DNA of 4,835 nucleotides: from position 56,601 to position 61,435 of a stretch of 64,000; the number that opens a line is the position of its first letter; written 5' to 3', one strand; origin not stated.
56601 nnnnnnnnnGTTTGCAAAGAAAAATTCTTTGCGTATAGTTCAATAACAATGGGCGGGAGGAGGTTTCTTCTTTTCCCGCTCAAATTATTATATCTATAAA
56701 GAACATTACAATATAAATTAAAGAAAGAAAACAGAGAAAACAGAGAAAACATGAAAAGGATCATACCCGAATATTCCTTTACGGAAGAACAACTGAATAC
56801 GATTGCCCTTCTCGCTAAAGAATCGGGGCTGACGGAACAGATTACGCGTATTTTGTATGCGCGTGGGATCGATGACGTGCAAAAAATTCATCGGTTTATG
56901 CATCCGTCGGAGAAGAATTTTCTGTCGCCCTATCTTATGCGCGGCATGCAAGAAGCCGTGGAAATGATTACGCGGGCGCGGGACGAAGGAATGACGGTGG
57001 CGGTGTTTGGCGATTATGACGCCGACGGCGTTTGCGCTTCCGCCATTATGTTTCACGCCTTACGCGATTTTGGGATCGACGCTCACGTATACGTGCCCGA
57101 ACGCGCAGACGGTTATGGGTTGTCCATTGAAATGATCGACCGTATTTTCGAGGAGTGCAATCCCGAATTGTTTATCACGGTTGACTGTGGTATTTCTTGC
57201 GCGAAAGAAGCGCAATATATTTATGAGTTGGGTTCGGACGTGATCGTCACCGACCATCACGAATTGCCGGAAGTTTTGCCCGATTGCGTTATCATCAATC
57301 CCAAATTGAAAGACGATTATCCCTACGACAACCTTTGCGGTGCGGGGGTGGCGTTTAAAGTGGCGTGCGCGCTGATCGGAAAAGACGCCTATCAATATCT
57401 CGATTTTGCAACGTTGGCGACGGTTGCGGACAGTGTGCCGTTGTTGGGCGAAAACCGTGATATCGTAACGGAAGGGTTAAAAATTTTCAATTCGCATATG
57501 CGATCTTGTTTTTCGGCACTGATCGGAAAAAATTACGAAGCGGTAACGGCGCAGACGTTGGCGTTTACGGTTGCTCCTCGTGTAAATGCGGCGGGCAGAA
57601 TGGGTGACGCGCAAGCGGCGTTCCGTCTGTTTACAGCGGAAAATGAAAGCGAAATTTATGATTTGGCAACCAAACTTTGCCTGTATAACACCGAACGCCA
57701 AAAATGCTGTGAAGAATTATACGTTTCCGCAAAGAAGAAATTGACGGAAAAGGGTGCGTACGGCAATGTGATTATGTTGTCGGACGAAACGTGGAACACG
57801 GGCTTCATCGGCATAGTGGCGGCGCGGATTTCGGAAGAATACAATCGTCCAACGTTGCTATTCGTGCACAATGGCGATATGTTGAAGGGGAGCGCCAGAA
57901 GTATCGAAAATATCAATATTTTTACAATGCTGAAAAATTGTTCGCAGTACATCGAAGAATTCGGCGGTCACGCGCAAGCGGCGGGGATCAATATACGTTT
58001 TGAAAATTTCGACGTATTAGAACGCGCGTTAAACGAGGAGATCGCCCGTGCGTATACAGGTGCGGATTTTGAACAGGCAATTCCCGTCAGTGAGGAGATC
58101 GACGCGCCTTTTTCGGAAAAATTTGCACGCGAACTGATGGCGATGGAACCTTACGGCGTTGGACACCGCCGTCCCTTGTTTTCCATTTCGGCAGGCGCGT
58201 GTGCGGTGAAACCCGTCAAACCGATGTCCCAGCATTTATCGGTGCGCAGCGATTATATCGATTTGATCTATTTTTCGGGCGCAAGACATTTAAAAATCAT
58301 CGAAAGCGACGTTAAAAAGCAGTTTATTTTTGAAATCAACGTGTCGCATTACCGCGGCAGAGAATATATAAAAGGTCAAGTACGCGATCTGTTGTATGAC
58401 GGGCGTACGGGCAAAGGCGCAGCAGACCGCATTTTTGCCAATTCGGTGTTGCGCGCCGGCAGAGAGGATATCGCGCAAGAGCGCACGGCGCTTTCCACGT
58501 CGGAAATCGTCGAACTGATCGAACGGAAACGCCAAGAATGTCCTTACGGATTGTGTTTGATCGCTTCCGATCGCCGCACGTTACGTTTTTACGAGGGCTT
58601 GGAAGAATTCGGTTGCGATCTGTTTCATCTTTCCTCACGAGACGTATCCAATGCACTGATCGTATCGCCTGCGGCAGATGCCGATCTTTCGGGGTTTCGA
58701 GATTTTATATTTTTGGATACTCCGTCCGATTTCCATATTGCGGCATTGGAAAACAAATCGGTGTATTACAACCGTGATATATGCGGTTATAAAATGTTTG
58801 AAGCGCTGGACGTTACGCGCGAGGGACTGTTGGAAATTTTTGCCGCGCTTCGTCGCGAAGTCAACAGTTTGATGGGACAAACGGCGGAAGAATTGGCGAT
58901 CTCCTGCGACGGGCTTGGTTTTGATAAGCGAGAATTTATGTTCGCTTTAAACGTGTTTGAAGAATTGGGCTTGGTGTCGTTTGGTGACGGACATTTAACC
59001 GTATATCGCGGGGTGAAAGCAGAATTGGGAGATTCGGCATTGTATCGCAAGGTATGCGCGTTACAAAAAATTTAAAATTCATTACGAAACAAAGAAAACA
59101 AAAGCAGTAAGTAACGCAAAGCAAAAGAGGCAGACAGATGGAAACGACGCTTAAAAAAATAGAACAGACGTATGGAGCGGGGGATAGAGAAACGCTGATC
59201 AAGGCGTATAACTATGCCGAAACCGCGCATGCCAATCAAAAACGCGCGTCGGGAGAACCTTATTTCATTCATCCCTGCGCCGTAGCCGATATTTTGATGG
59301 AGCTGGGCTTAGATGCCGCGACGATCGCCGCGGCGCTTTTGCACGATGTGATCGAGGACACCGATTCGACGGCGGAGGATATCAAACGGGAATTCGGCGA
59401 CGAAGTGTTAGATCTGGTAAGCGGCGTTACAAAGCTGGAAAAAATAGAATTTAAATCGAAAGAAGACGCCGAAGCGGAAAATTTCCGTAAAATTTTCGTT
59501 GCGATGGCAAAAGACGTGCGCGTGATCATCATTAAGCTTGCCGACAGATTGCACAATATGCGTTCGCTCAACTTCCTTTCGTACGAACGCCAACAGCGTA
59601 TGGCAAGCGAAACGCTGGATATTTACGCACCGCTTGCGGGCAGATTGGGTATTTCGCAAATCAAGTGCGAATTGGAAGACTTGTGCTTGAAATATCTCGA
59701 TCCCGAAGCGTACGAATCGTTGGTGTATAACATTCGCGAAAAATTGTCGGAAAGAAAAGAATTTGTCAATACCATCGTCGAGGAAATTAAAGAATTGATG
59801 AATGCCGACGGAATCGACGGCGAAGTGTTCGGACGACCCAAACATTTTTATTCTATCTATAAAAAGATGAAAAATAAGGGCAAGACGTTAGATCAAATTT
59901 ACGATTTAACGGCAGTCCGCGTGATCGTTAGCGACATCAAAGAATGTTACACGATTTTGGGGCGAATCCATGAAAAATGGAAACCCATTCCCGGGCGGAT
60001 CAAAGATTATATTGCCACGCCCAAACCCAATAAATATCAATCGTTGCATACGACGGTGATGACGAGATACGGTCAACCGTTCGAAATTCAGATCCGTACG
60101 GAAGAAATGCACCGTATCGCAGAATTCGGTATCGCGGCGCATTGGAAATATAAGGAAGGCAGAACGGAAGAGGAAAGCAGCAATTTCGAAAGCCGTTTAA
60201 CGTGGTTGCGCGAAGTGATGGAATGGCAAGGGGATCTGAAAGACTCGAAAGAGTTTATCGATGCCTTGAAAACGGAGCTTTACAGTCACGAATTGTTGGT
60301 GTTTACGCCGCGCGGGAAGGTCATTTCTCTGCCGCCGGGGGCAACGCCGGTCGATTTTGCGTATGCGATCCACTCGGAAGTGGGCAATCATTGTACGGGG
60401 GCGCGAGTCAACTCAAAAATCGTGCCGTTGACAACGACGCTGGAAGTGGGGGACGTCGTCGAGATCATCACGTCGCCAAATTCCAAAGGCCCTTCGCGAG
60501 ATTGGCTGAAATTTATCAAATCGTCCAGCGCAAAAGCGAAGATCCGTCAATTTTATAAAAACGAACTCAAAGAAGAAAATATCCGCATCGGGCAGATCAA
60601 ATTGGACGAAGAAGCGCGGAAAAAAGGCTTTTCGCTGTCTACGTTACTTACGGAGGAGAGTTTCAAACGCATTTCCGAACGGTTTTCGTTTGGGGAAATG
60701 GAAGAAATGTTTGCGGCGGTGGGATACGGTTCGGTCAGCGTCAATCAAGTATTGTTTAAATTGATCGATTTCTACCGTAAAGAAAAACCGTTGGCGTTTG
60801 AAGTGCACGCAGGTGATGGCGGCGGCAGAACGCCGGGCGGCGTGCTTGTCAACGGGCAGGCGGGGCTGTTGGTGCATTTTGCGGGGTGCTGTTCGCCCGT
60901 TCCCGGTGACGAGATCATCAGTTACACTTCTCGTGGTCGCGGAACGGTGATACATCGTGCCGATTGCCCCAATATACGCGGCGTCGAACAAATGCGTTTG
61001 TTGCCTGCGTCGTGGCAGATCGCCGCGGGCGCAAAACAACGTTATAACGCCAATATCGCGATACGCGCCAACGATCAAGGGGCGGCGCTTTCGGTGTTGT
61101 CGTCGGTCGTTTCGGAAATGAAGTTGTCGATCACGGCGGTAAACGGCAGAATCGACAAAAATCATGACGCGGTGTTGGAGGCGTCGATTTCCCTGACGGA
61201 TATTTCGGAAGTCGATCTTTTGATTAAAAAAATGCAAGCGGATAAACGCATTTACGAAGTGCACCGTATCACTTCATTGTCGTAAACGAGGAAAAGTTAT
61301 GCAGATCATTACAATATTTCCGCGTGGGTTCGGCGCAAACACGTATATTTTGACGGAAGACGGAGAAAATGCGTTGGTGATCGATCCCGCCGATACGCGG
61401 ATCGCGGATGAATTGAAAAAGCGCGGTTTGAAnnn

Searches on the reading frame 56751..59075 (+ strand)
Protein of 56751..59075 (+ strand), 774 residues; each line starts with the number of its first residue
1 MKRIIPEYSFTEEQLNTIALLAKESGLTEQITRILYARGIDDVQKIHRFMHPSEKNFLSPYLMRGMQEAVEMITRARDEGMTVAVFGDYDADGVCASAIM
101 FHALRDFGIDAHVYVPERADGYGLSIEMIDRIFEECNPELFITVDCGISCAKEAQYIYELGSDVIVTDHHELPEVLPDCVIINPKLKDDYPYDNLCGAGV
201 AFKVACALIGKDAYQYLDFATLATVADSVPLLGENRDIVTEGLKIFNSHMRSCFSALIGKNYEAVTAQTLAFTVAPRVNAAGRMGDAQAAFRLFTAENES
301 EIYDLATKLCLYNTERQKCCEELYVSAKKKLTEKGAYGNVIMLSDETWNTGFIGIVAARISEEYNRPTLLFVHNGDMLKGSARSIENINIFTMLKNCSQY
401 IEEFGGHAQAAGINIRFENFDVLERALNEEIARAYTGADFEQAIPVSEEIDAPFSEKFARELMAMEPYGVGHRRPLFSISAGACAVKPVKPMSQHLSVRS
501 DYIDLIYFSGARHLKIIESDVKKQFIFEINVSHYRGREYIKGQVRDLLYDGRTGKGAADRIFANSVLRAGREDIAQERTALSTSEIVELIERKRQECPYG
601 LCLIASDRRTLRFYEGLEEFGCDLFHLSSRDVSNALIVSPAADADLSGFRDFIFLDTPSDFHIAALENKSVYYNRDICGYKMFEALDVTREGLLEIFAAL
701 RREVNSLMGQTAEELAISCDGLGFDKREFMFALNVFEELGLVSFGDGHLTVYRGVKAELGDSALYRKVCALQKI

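Call 43: search_protein_families(library=pfam, proteins=[window:56751-59075:+], max_evalue=0.00001)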
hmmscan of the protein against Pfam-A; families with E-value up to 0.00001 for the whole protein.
window:56751-59075:+ (774 aa): 3 families
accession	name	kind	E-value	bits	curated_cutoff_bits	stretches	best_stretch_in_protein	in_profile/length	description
PF01368.27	DHH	-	1.6e-22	80.5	28.1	1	83-220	2-121/125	DHH family, N-terminal domain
PF02272.25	DHHA1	-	2.2e-12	47.7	25.9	1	339-431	3-100/102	DHHA1 domain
PF17768.7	RecJ_OB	-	9.1e-10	39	27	1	455-546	11-107/107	RecJ OB domain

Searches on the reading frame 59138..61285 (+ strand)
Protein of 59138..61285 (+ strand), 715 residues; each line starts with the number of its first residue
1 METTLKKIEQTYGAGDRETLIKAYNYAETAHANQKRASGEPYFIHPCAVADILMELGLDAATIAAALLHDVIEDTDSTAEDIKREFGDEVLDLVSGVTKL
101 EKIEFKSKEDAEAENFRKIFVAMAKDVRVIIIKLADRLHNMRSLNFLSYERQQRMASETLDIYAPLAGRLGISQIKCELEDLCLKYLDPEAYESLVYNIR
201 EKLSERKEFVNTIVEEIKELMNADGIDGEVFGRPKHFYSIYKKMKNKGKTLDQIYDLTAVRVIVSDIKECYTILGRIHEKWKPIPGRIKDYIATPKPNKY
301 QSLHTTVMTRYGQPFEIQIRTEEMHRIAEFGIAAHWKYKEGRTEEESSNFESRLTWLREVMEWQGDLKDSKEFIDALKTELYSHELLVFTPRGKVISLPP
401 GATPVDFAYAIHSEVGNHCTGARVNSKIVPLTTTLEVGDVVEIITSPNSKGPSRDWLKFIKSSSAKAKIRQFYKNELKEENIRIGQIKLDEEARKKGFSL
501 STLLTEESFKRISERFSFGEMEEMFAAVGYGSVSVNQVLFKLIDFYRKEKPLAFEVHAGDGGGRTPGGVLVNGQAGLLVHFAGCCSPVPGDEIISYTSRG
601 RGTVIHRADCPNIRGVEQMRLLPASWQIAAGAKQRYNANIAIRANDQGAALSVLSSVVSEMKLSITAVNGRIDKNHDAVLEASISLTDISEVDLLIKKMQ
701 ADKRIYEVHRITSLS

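Call 43: search_protein_families(library=pfam, proteins=[window:59138-61285:+], max_evalue=0.00001)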
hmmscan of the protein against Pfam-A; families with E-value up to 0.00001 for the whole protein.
window:59138-61285:+ (715 aa): 6 families
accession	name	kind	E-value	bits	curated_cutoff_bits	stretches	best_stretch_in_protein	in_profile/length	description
PF13328.12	HD_4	-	6.6e-52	175.8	27.2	1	23-172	1-155/156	HD domain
PF04607.23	RelA_SpoT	-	5.7e-45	152.7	27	1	232-341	1-111/113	Region found in RelA / SpoT proteins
PF02824.27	TGS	-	4.6e-23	81.4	22.2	1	388-445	3-60/60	TGS domain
PF01966.28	HD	-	6.4e-13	49.5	22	1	42-141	1-116/116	HD domain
PF13291.12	ACT_4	-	3.4e-09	37.7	27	1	634-710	3-80/80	ACT domain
PF19296.4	RelA_AH_RIS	-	2.2e-08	34.9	23.8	0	465-551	9-91/185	RelA/SpoT, AH and RIS domains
